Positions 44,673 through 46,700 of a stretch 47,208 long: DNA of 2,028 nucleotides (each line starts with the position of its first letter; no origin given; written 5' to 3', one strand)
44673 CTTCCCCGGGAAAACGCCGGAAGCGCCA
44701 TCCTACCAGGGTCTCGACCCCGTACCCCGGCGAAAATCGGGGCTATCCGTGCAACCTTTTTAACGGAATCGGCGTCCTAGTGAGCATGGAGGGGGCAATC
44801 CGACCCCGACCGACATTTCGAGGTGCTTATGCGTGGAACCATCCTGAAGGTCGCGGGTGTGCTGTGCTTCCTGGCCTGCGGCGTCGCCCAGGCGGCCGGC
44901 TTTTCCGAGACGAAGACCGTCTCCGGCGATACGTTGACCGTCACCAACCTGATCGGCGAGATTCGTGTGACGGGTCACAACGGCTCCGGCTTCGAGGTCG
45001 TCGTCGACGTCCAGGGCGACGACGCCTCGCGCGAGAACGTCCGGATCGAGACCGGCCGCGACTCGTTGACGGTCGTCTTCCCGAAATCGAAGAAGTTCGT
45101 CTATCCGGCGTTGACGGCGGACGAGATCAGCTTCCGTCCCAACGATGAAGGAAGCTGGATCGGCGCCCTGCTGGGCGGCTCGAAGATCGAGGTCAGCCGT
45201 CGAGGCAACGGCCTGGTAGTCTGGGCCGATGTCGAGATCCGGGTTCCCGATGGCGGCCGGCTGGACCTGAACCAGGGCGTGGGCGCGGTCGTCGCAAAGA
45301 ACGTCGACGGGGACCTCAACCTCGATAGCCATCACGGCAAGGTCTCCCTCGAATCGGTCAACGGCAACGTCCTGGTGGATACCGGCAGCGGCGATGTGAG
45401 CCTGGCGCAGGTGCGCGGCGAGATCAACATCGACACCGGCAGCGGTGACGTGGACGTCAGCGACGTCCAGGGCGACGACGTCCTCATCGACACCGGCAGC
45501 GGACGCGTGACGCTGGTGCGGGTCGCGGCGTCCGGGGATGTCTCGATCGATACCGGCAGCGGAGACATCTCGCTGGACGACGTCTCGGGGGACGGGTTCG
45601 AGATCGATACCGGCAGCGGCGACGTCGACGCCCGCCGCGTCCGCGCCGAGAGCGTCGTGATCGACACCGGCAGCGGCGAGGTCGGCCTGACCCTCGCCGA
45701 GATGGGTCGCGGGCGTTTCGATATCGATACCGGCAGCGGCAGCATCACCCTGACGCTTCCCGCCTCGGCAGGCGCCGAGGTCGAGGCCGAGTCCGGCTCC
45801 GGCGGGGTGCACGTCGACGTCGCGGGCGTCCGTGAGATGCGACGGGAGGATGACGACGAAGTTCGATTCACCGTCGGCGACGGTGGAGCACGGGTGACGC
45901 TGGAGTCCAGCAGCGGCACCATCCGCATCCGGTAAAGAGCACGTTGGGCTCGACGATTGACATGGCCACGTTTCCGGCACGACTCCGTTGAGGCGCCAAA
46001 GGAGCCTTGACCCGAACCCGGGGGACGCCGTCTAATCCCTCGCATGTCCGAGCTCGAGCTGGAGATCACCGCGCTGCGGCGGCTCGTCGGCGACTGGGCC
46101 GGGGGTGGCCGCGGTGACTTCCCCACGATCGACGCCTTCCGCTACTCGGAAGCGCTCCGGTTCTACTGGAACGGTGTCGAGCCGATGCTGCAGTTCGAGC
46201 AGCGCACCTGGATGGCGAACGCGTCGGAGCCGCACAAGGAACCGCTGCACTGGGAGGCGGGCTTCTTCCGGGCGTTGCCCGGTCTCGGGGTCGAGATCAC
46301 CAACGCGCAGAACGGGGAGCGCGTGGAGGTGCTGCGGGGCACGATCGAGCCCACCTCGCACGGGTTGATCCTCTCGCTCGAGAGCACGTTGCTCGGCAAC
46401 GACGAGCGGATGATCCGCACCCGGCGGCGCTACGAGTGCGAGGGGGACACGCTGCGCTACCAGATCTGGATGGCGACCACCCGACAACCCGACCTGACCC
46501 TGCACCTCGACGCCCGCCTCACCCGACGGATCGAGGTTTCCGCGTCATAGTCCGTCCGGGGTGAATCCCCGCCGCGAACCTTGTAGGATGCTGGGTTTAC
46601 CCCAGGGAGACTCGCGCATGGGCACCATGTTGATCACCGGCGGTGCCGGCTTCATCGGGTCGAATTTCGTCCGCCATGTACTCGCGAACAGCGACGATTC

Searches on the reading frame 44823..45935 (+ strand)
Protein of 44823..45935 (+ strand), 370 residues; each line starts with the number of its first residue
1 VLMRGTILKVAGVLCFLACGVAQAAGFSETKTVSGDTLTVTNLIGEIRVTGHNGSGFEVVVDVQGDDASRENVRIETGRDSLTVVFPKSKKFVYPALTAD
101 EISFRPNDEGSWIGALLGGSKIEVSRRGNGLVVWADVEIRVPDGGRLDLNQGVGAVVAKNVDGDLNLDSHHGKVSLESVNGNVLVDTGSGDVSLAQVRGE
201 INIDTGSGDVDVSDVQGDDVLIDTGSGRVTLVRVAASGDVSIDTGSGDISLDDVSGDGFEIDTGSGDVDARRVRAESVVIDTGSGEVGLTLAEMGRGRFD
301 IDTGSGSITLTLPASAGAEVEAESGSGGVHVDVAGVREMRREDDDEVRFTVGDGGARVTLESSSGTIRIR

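Call 78: search_protein_families(library=pfam, proteins=[window:44823-45935:+], max_evalue=0.001)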
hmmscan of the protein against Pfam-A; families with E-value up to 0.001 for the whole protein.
window:44823-45935:+ (370 aa): 1 family
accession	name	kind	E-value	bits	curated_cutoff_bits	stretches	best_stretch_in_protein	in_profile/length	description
PF13349.12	DUF4097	-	4.1e-36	125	22.9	2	200-370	79-247/247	Toastrack DUF4097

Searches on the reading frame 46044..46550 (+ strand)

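Call 78: search_protein_families(library=pfam, proteins=[window:46044-46550:+], max_evalue=0.001)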
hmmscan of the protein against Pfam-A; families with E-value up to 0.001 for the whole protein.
window:46044-46550:+ (168 aa): 1 family
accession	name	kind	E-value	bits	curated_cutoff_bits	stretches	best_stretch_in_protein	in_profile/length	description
PF08768.17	THAP4_heme-bd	-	2.7e-26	92.9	25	1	8-161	2-151/151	THAP4-like, heme-binding beta-barrel domain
